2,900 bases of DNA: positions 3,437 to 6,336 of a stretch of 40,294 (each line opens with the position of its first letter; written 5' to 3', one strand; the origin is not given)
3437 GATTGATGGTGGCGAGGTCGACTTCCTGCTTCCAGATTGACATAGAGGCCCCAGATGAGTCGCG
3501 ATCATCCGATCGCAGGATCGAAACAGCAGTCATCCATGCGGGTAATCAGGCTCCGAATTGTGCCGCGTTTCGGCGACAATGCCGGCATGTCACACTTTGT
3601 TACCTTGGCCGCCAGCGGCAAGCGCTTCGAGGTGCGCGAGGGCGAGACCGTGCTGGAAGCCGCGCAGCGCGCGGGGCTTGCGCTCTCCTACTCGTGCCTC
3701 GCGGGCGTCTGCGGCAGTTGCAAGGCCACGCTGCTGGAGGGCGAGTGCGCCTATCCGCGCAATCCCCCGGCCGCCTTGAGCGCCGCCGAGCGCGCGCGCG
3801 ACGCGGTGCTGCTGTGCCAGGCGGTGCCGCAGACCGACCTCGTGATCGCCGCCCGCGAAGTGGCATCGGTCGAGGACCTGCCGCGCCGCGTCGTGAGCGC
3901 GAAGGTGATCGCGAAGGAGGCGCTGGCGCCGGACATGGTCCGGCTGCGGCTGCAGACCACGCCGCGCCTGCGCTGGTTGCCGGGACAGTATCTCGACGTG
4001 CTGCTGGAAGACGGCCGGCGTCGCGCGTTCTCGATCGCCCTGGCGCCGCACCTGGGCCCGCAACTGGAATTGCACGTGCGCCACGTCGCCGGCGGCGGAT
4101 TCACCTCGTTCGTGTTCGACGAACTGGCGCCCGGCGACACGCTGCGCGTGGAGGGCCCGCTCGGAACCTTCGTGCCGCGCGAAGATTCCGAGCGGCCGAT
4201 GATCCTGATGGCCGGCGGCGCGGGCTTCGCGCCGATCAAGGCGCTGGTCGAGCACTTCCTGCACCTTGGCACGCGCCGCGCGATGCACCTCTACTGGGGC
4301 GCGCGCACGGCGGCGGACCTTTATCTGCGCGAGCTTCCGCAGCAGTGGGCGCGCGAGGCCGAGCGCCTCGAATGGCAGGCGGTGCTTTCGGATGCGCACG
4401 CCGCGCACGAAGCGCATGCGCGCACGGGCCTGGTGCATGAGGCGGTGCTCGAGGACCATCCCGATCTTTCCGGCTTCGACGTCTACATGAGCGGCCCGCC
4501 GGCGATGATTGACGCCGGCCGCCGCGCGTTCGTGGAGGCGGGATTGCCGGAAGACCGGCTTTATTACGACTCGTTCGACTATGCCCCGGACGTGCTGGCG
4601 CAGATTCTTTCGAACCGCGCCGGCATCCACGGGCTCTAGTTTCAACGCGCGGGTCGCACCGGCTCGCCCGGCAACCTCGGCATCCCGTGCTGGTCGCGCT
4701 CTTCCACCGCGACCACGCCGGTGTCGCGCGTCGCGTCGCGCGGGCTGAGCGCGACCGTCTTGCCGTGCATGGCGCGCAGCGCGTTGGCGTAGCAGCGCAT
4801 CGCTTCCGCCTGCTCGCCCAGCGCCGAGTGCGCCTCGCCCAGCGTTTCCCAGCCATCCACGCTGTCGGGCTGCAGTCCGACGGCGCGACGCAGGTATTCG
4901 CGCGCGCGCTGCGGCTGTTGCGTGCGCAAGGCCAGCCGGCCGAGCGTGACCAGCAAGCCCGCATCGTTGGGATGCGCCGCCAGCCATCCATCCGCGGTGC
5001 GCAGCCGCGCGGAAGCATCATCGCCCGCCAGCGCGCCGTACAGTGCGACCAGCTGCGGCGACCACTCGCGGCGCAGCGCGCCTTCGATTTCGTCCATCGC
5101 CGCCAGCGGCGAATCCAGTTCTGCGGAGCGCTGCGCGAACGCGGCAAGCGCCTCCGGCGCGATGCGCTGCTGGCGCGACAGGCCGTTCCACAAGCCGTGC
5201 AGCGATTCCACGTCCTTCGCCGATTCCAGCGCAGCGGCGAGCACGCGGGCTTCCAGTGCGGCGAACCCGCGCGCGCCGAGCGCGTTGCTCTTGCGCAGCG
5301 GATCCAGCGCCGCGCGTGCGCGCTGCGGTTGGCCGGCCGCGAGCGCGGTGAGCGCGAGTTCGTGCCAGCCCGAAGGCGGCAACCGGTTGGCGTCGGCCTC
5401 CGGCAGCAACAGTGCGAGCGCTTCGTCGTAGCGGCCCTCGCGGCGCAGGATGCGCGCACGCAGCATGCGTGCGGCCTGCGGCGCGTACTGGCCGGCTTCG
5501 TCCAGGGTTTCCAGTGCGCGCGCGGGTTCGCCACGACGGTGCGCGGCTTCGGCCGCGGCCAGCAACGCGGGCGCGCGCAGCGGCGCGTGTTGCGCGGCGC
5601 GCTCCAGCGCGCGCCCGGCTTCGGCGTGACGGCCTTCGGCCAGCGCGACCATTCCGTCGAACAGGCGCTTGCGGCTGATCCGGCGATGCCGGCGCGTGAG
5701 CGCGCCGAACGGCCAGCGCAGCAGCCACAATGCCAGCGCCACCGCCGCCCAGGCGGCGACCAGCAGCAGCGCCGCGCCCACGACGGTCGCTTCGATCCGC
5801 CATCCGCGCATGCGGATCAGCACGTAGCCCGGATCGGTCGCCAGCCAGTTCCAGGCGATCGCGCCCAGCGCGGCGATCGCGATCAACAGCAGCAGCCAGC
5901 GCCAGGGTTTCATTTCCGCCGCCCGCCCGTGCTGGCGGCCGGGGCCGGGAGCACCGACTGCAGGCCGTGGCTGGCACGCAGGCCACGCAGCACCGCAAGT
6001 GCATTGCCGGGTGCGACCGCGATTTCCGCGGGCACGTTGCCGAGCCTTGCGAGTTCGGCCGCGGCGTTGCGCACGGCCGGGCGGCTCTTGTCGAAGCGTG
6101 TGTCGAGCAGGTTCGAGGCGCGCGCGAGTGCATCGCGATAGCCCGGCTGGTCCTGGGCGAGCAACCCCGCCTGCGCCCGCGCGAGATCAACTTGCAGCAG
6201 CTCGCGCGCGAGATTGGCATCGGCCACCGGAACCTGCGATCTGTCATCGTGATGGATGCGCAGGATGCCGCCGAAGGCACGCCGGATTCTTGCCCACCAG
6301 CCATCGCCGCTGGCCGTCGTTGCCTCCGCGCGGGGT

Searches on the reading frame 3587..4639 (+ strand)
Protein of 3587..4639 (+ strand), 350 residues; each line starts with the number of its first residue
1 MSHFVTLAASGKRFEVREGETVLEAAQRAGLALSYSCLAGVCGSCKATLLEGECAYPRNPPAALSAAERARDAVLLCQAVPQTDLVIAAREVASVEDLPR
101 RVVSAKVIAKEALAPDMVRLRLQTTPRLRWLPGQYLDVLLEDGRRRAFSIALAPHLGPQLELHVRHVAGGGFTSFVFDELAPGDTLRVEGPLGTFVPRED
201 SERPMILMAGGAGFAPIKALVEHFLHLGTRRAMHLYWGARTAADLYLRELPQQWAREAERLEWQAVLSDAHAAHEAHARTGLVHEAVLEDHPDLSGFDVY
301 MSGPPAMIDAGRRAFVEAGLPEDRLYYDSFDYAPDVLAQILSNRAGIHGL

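Call 5: search_protein_families(library=pfam, proteins=[window:3587-4639:+], max_evalue=0.1)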
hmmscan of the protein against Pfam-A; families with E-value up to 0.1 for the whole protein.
window:3587-4639:+ (350 aa): 4 families
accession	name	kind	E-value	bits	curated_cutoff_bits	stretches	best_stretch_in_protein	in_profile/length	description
PF00175.26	NAD_binding_1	-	1.6e-20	74.2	22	1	207-310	1-106/109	Oxidoreductase NAD-binding domain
PF00111.32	Fer2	-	1.9e-15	57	21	1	6-82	2-77/77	2Fe-2S iron-sulfur cluster binding domain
PF00970.30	FAD_binding_6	-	4.8e-12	46.5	21.1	1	105-195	2-97/99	Oxidoreductase FAD-binding domain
PF13510.11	Fer2_4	-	0.0037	17.7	22.8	1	5-39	4-38/82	2Fe-2S iron-sulfur cluster binding domain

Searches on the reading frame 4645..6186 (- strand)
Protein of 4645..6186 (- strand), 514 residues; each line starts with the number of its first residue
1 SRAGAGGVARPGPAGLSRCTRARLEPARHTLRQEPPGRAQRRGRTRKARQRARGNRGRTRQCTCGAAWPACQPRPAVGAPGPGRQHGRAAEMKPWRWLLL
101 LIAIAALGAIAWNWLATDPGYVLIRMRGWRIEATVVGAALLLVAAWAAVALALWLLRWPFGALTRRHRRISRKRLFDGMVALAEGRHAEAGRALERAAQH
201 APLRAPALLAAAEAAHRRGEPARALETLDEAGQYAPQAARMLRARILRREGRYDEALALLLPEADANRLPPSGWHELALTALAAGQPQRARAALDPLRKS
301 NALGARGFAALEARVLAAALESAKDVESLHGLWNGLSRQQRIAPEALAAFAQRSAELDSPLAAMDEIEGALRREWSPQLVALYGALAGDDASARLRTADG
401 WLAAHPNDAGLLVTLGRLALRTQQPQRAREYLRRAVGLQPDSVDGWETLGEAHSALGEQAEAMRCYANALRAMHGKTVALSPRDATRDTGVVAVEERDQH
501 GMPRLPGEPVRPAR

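Call 63: search_protein_families(library=pfam, proteins=[window:4645-6186:-], max_evalue=0.0001)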
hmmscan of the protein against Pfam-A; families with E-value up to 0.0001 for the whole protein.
window:4645-6186:- (514 aa): 11 families
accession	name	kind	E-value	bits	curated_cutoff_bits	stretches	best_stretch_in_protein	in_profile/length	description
PF07219.19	HemY_N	-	1.1e-19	71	31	1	120-219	1-107/107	HemY protein N-terminus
PF07719.23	TPR_2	-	1.8e-17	62.4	27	0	411-441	3-33/34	Tetratricopeptide repeat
PF14559.12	TPR_19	-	1.7e-12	47.9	25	1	181-246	1-68/68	Tetratricopeptide repeat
PF13181.12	TPR_8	-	3.5e-11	42.8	25.7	0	411-441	3-33/34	Tetratricopeptide repeat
PF13431.12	TPR_17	-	5.4e-10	39.2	24.4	0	402-430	6-34/34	Tetratricopeptide repeat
PF12895.13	ANAPC3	-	4.4e-09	36.9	27.2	0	193-260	11-79/82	Anaphase-promoting complex, cyclosome, subunit 3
PF13428.12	TPR_14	-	2.2e-08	34.4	23.5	1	411-451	3-43/44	Tetratricopeptide repeat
PF00515.34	TPR_1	-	6.8e-08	32.5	27.8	0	444-471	2-29/34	Tetratricopeptide repeat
PF13432.12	TPR_16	-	2.7e-06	28.1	32.7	1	414-469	2-57/65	Tetratricopeptide repeat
PF13371.12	TPR_9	-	4.7e-06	27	35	0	416-487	2-65/73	Tetratricopeptide repeat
PF13424.12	TPR_12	-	7.3e-06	26.5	30.1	0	404-437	40-73/77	Tetratricopeptide repeat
